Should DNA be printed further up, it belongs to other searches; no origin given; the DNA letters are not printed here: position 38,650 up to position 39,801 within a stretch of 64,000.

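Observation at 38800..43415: Formate dehydrogenase alpha subunit split at the Fe4S4/MopB junction and encoded in permuted order around a NuoE-NuoF fusion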

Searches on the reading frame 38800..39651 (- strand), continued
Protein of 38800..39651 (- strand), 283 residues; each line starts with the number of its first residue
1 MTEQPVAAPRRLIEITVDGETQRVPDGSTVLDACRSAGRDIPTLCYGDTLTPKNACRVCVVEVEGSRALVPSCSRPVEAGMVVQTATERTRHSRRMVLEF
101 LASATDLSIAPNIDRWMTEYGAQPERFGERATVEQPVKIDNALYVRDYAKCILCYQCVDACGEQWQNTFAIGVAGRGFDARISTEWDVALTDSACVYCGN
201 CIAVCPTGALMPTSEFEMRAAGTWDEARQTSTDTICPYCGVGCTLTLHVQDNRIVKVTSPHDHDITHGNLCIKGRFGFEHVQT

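Call 12: find_encoding_contigs(protein=P0103, flank=8000, max_places=2)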
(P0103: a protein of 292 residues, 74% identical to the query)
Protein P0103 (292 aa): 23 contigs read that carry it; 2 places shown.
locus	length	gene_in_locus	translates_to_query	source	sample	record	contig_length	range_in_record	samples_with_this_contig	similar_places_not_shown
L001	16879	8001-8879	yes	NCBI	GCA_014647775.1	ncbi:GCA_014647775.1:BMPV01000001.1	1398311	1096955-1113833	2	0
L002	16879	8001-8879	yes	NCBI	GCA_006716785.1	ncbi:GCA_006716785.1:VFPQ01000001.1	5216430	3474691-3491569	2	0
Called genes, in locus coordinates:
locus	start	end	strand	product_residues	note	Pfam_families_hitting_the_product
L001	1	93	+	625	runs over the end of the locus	-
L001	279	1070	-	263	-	-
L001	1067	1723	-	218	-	PF00005:ABC_tran, PF13304:AAA_21 (weak)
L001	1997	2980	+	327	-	PF00196:GerE, PF13384:HTH_23 (faint)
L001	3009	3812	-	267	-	PF01261:AP_endonuc_2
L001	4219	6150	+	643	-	PF00384:Molybdopterin, PF01568:Molydop_binding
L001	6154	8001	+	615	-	PF01257:2Fe-2S_thioredx, PF01512:Complex1_51K, PF10531:SLBB, PF22461:SLBB_2, PF10589:NADH_4Fe-4S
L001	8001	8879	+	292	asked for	PF13510:Fer2_4, PF13187:Fer4_9 (faint), PF12837:Fer4_6 (faint), PF13237:Fer4_10 (faint), PF22117:Fer4_Nqo3, PF12838:Fer4_7, PF00037:Fer4 (weak), PF04879:Molybdop_Fe4S4, +1 more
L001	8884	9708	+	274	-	PF02634:FdhD-NarQ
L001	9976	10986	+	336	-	PF01297:ZnuA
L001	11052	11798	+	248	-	PF00005:ABC_tran, PF02463:SMC_N (faint), PF13304:AAA_21 (faint)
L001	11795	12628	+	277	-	PF00950:ABC-3, PF01032:FecCD (weak)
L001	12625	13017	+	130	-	PF01475:FUR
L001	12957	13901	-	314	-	PF00892:EamA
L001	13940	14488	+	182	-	PF07336:ABATE, PF11706:zf-CGNR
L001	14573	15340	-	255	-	PF01255:Prenyltransf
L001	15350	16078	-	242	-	PF11967:RecO_N, PF02565:RecO_C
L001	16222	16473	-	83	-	-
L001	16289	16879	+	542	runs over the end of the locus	PF01066:CDP-OH_P_transf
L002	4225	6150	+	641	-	PF00384:Molybdopterin, PF01568:Molydop_binding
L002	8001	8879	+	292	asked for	PF13510:Fer2_4, PF13187:Fer4_9 (faint), PF12837:Fer4_6 (faint), PF13237:Fer4_10 (faint), PF22117:Fer4_Nqo3, PF12838:Fer4_7, PF00037:Fer4 (weak), PF04879:Molybdop_Fe4S4, +1 more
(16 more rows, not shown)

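Call 13: find_encoding_contigs(protein=P0078, flank=8000, max_places=2)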
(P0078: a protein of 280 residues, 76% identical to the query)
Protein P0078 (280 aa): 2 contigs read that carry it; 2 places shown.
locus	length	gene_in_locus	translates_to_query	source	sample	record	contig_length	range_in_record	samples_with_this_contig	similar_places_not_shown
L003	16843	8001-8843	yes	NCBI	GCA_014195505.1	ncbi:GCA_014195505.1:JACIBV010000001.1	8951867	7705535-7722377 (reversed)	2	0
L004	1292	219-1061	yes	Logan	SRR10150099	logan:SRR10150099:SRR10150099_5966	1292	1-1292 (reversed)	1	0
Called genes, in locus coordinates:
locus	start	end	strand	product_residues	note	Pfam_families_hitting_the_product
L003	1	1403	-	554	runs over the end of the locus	PF02776:TPP_enzyme_N, PF00205:TPP_enzyme_M, PF02775:TPP_enzyme_C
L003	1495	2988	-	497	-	PF03453:MoeA_N, PF00994:MoCF_biosynth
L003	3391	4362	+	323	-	PF02558:ApbA, PF08546:ApbA_C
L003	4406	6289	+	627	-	PF00384:Molybdopterin, PF01568:Molydop_binding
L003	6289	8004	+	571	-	PF01257:2Fe-2S_thioredx, PF01512:Complex1_51K, PF10531:SLBB (weak), PF10589:NADH_4Fe-4S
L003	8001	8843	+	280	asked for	PF13510:Fer2_4, PF13187:Fer4_9 (faint), PF12837:Fer4_6 (faint), PF13237:Fer4_10 (faint), PF12838:Fer4_7, PF22117:Fer4_Nqo3, PF00037:Fer4, PF04879:Molybdop_Fe4S4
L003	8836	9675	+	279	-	PF02634:FdhD-NarQ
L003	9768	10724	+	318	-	PF01297:ZnuA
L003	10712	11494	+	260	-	PF00005:ABC_tran, PF02463:SMC_N (faint), PF13304:AAA_21 (faint)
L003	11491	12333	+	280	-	PF00950:ABC-3, PF01032:FecCD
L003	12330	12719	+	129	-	PF01475:FUR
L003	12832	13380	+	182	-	PF07336:ABATE, PF11706:zf-CGNR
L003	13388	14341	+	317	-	PF21686:LigD_Prim-Pol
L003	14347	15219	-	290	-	PF00561:Abhydrolase_1, PF12146:Hydrolase_4 (weak), PF12697:Abhydrolase_6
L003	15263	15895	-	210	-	PF25873:WHD_MalT (weak)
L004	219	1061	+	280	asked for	PF13510:Fer2_4, PF13187:Fer4_9 (faint), PF12837:Fer4_6 (faint), PF13237:Fer4_10 (faint), PF12838:Fer4_7, PF22117:Fer4_Nqo3, PF00037:Fer4, PF04879:Molybdop_Fe4S4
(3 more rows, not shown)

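Call 14: search_protein_families(library=ncbifam, proteins=[window:38800-39651:-])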
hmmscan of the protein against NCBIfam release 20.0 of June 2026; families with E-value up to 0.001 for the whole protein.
window:38800-39651:- (283 aa): 45 families (the best 25 are shown)
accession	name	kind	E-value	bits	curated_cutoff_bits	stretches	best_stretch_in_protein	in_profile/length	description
NF040763.1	FeFe_hydrog_A6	exception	2.7e-51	174.6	765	1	13-217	1-212/571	NADH-dependent [FeFe] hydrogenase, group A6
TIGR01973.1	NuoG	equivalog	2.7e-42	145.4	470.05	2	15-101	1-87/606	NADH-quinone oxidoreductase subunit NuoG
NF005745.0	PRK07569.1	equivalog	6.5e-37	127.2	333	1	14-212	5-209/238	bidirectional hydrogenase complex protein HoxU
NF006305.0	PRK08493.1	equivalog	2.9e-29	101.7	591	1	13-280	2-289/819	NADH-quinone oxidoreductase subunit G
NF040762.1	Hydr_FeFe_Clost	exception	4.3e-29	101.6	900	1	14-217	2-211/572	ferredoxin hydrogenase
NF005895.0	PRK07860.1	equivalog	2e-28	98.9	802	1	4-282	9-287/811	NADH-quinone oxidoreductase subunit G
NF009454.0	PRK12814.1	equivalog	2.5e-19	69.1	916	1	13-101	4-92/657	putative NADPH-dependent glutamate synthase small subunit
TIGR01591.1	Fdh-alpha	equivalog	2.5e-14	52.3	666.25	1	234-282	1-49/672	formate dehydrogenase subunit alpha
TIGR02512.1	FeFe_hydrog_A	subfamily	2.8e-14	52.8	405.95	1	145-220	3-77/375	[FeFe] hydrogenase, group A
NF041513.1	formate_DH_Act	exception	4.5e-09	34.6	1400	1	229-275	40-86/1067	formate dehydrogenase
NF006221.0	PRK08348.1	subfamily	6.1e-09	35.7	124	1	187-227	69-109/136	NADH-plastoquinone oxidoreductase subunit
NF004537.0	PRK05888.1-3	equivalog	1.5e-08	34.4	163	1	194-220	114-140/204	NADH-quinone oxidoreductase subunit NuoI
NF009053.0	PRK12387.1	subfamily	6.9e-08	32.4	204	1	147-231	36-111/180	formate hydrogenlyase complex iron-sulfur subunit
TIGR01971.1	NuoI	subfamily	1.2e-07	31.3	113.05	1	193-220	81-108/121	NADH-quinone oxidoreductase, chain I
NF004546.0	PRK05888.3-3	equivalog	2e-07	30.6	260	1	145-211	60-125/196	NADH-quinone oxidoreductase subunit NuoI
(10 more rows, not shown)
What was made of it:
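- On Mo/W-bisPGD formate dehydrogenase catalytic subunit (NCBIfam TIGR01591 Fdh-alpha): Positions 1-49 are matched by the C-terminus of the separate 283-aa protein at 52.3 bits (call 14).
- Closest known: HoxU / HoxFU diaphorase of NAD+-reducing hydrogenases. Same: HoxU model NF005745 matches residues 14-212 (call 14).
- The Fe-S protein resembles HoxU over residues 14-212 (call 14).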

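Call 16: search_solved_structures(query=window:38800-39651:-, show_alignments=2)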
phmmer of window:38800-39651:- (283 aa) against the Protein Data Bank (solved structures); distinct sequences matched with E-value up to 0.001: 117 (the best 60 are shown).
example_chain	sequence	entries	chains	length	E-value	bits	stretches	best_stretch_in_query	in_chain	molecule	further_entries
9wxb_B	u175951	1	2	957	7.4e-43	150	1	13-280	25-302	Formate dehydrogenase alpha subunit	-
6tg9_A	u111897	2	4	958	7.9e-42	146.6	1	12-280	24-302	Formate dehydrogenase subunit alpha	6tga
7vw6_A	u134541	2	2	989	2.3e-41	145.1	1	5-281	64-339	Formate dehydrogenase | Tungsten-containing formate dehydrogenase alpha subunit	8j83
7e5z_A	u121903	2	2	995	2.3e-41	145.1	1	5-281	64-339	Formate dehydrogenase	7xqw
8oh5_C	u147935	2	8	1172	3.2e-40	141.3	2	115-281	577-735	Formate dehydrogenase-O, major subunit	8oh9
9bov_A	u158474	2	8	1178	1.7e-36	129.1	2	115-281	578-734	Molybdopterin oxidoreductase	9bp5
8a6t_A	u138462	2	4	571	2.8e-36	128.4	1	12-218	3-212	Electron bifurcating hydrogenase subunit HydA1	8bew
7t2r_A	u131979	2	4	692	1.2e-35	126.3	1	13-277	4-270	NiFe hydrogenase subunit A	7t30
7q4v_A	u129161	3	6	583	3.1e-34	121.6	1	13-226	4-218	Iron hydrogenase HydA1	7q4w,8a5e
7p5h_A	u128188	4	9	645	1e-29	106.8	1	14-215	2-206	Fe-hydrogenase, subunit alpha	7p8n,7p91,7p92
7qsd_G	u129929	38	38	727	4.8e-28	101.4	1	7-280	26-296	NADH-ubiquinone oxidoreductase 75 kDa subunit, mitochondrial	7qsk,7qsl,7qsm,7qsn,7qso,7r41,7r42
6zk9_3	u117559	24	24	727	4.8e-28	101.3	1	7-280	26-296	NADH:ubiquinone oxidoreductase core subunit S1 | NADH-ubiquinone oxidoreductase 75 kDa subunit, mitochondrial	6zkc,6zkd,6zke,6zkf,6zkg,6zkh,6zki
5o31_G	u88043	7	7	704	5.5e-28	101.1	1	8-280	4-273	NADH-ubiquinone oxidoreductase 75 kDa subunit, mitochondrial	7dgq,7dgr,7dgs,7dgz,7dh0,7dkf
5lnk_3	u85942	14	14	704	5.5e-28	101.1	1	8-280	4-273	Mitochondrial complex I, 75 kDa subunit | NADH:ubiquinone oxidoreductase core subunit S1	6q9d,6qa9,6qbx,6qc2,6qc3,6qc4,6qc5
7vxu_M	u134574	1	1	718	1.6e-27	99.6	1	7-280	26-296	NADH-ubiquinone oxidoreductase 75 kDa subunit, mitochondrial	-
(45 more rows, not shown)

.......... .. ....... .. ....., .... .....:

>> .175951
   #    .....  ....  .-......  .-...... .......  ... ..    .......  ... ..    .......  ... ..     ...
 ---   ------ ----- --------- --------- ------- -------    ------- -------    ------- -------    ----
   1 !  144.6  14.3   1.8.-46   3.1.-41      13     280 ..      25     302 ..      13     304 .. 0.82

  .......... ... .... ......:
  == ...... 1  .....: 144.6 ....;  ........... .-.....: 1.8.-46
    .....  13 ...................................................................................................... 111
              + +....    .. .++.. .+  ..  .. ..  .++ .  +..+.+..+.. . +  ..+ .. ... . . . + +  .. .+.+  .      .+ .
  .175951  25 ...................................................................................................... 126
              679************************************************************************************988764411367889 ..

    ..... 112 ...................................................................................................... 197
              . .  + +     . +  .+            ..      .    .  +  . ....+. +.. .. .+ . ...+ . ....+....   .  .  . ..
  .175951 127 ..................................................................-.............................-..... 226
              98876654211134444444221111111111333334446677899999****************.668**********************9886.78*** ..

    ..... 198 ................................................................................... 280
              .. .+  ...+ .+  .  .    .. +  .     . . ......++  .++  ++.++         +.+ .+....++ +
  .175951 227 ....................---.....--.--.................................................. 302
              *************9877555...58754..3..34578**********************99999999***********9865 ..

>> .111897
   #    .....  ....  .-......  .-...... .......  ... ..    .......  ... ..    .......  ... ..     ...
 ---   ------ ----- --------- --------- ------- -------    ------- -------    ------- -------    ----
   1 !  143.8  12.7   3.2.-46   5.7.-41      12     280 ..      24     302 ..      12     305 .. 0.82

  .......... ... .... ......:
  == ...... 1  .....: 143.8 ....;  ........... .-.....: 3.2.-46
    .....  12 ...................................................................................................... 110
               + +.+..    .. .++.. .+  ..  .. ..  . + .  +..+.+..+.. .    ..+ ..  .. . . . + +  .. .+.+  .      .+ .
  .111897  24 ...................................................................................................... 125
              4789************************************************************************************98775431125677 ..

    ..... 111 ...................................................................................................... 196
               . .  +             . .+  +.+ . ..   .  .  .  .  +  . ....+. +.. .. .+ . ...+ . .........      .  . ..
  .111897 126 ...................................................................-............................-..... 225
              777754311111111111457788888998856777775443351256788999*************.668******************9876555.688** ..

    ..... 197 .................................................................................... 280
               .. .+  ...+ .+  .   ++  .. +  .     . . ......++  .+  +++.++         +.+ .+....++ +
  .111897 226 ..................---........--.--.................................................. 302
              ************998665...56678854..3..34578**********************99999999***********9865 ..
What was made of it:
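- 38800..39651 (-): Fe-S subunit (283 aa): [2Fe-2S] Fer2_4 domain, 2x[4Fe-4S] ferredoxin domain and C-terminal Molybdop_Fe4S4 domain. It is the detached N-terminal third of an FdsA-type alpha subunit. Aligns to R. capsulatus FdsA 24-302 and M. extorquens Fdh1A 64-339 (call 16).
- Closest known: Tungsten-containing Fdh1AB of Methylorubrum extorquens. Same: The alpha N-terminus aligns to the Fe-S protein at 64-339 (call 16).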

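Call 19: find_encoding_contigs(protein=P0001, flank=10000, max_places=2)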
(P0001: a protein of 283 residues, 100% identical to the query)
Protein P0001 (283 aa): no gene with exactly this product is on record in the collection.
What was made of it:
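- Tried and rejected: An exact look-up of it failed (call 19).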

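Call 20: find_encoding_contigs(protein=P0016, flank=10000, max_places=2)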
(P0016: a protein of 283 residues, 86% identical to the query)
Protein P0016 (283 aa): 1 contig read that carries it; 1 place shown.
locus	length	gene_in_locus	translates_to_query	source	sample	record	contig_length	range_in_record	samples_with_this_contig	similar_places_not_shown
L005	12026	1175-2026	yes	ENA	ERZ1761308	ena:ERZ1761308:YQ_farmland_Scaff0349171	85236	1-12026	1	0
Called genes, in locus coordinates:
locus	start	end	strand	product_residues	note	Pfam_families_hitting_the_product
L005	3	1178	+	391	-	?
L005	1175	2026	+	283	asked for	PF13510:Fer2_4, PF12838:Fer4_7, PF13237:Fer4_10 (faint), PF13484:Fer4_16 (faint), PF22117:Fer4_Nqo3, PF00037:Fer4 (weak), PF04879:Molybdop_Fe4S4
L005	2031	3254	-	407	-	PF04909:Amidohydro_2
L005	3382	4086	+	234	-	PF00561:Abhydrolase_1, PF12697:Abhydrolase_6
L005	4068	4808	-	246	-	PF00291:PALP (weak), PF00106:adh_short, PF08659:KR (weak), PF13561:adh_short_C2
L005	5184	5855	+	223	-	PF00198:2-oxoacid_dh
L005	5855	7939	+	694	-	PF00676:E1_dh, PF02779:Transket_pyr, PF02780:Transketolase_C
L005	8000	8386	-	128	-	PF01042:Ribonuc_L-PSP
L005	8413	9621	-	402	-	PF02515:CoA_transf_3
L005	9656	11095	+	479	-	PF07690:MFS_1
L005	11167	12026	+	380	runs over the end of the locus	PF00355:Rieske, PF00848:Ring_hydroxyl_A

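Call 21: find_encoding_contigs(protein=P0023, flank=10000, max_places=2)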
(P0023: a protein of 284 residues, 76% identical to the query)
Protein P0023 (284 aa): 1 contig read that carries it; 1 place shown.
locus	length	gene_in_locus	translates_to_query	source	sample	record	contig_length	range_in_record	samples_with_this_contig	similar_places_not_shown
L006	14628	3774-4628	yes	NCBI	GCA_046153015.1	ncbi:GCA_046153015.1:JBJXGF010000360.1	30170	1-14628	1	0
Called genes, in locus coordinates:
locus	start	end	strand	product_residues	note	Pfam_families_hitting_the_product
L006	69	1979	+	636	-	-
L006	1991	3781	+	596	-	PF01257:2Fe-2S_thioredx, PF01512:Complex1_51K, PF10531:SLBB, PF22461:SLBB_2 (weak), PF10589:NADH_4Fe-4S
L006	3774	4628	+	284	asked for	PF13510:Fer2_4, PF13187:Fer4_9 (faint), PF22117:Fer4_Nqo3 (weak), PF12838:Fer4_7, PF13237:Fer4_10 (faint), PF13484:Fer4_16 (faint), PF00037:Fer4 (weak), PF04879:Molybdop_Fe4S4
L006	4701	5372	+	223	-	PF06778:Chlor_dismutase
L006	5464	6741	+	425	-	PF13620:CarboxypepD_reg (weak), PF02653:BPD_transp_2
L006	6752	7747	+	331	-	PF02653:BPD_transp_2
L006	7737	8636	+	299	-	PF00005:ABC_tran, PF13304:AAA_21 (faint), PF12399:BCA_ABC_TP_C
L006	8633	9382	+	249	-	PF00005:ABC_tran, PF13304:AAA_21 (faint)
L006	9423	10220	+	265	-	PF00378:ECH_1, PF16113:ECH_2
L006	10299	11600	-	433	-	PF13433:Peripla_BP_5, PF13458:Peripla_BP_6, PF01094:ANF_receptor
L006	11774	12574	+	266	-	-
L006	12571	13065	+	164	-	-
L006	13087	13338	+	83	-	PF01503:PRA-PH (weak), PF03819:MazG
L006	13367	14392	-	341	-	PF01118:Semialdhyde_dh, PF02774:Semialdhyde_dhC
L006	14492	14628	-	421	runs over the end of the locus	PF00696:AA_kinase, PF13740:ACT_6 (faint), PF01842:ACT, PF22468:ACT_9, PF13840:ACT_7, PF22468:ACT_9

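Call 22: find_encoding_contigs(protein=P0004, flank=10000, max_places=2)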
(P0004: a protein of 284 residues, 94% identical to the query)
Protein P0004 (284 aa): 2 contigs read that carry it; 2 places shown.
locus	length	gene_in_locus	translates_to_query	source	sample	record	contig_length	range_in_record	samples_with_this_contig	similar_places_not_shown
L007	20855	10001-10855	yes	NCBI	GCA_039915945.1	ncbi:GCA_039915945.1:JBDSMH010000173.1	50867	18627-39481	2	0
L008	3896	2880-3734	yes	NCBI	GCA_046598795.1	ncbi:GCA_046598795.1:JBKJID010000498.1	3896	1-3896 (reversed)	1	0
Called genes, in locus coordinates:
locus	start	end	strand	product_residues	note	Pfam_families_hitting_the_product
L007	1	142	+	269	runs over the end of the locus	PF00378:ECH_1, PF16113:ECH_2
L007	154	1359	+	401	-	PF00067:p450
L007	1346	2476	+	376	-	PF04909:Amidohydro_2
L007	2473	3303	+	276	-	PF00106:adh_short, PF01370:Epimerase (weak), PF08659:KR, PF13561:adh_short_C2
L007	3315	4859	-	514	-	PF06609:TRI12 (weak), PF00083:Sugar_tr, PF07690:MFS_1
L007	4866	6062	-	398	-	PF04909:Amidohydro_2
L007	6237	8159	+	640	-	-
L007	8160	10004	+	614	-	PF01257:2Fe-2S_thioredx, PF01512:Complex1_51K, PF10531:SLBB (weak), PF22461:SLBB_2, PF10589:NADH_4Fe-4S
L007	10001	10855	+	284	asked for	PF13510:Fer2_4, PF12838:Fer4_7, PF22117:Fer4_Nqo3, PF00037:Fer4 (weak), PF04879:Molybdop_Fe4S4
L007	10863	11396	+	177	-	PF00583:Acetyltransf_1, PF13673:Acetyltransf_10, PF13508:Acetyltransf_7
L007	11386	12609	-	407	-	PF04909:Amidohydro_2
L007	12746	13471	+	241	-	PF00561:Abhydrolase_1 (faint), PF12697:Abhydrolase_6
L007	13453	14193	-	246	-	PF00106:adh_short, PF13561:adh_short_C2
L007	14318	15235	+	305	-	PF00198:2-oxoacid_dh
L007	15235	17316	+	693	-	PF00676:E1_dh, PF02779:Transket_pyr, PF02780:Transketolase_C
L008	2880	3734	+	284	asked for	PF13510:Fer2_4, PF12838:Fer4_7, PF22117:Fer4_Nqo3, PF00037:Fer4 (weak), PF04879:Molybdop_Fe4S4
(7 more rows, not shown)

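Call 23: find_encoding_contigs(protein=P0008, flank=10000, max_places=2)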
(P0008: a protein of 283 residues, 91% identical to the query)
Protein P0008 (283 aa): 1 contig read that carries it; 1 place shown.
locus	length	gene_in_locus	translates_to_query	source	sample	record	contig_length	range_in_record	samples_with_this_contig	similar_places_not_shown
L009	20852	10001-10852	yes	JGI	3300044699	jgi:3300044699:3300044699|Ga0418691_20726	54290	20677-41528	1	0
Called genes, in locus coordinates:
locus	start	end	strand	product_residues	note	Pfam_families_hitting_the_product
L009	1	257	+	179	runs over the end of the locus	-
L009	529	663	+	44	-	-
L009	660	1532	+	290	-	PF00067:p450 (faint)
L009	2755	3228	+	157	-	PF00106:adh_short, PF13561:adh_short_C2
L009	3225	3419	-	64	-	-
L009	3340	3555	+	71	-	-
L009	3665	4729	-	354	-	PF00083:Sugar_tr, PF07690:MFS_1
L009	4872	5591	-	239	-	PF04909:Amidohydro_2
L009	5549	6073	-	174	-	-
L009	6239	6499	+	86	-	PF00384:Molybdopterin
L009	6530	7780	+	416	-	PF00384:Molybdopterin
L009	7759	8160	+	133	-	PF01568:Molydop_binding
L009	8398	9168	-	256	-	-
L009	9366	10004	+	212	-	PF10531:SLBB, PF22461:SLBB_2, PF10589:NADH_4Fe-4S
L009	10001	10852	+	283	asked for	PF13510:Fer2_4, PF12838:Fer4_7, PF22117:Fer4_Nqo3, PF00037:Fer4 (weak), PF04879:Molybdop_Fe4S4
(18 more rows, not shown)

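Call 24: find_encoding_contigs(protein=P0015, flank=10000, max_places=2)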
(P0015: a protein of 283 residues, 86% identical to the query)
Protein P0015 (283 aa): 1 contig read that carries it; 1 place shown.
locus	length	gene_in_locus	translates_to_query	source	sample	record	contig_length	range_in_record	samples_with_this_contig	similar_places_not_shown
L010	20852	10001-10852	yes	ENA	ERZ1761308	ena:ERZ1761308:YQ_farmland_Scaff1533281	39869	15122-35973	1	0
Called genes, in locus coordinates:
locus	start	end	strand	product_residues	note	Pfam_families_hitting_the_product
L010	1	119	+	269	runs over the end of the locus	PF00378:ECH_1, PF16113:ECH_2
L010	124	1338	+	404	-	PF00067:p450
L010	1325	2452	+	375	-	PF04909:Amidohydro_2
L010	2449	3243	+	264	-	PF00106:adh_short, PF08659:KR, PF13561:adh_short_C2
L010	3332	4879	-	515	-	PF06609:TRI12, PF00083:Sugar_tr, PF07690:MFS_1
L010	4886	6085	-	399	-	PF04909:Amidohydro_2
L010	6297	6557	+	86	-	PF00384:Molybdopterin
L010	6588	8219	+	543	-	PF00384:Molybdopterin, PF01568:Molydop_binding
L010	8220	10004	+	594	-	PF01257:2Fe-2S_thioredx, PF01512:Complex1_51K, PF10531:SLBB, PF22461:SLBB_2 (weak), PF10589:NADH_4Fe-4S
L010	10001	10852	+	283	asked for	PF13510:Fer2_4, PF12838:Fer4_7, PF22117:Fer4_Nqo3, PF00037:Fer4 (weak), PF04879:Molybdop_Fe4S4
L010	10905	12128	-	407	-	PF04909:Amidohydro_2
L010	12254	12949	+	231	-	PF00561:Abhydrolase_1, PF12697:Abhydrolase_6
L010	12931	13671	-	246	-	PF00291:PALP (weak), PF00106:adh_short, PF08659:KR (weak), PF13561:adh_short_C2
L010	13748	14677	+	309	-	PF00198:2-oxoacid_dh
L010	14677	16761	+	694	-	PF00676:E1_dh, PF02779:Transket_pyr, PF02780:Transketolase_C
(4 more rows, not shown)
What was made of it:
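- The same order occurs in Thermopolyspora flexuosa, Nonomuraea dietziae and Acidimicrobiales MAGs (calls 12, 13, 21-24).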
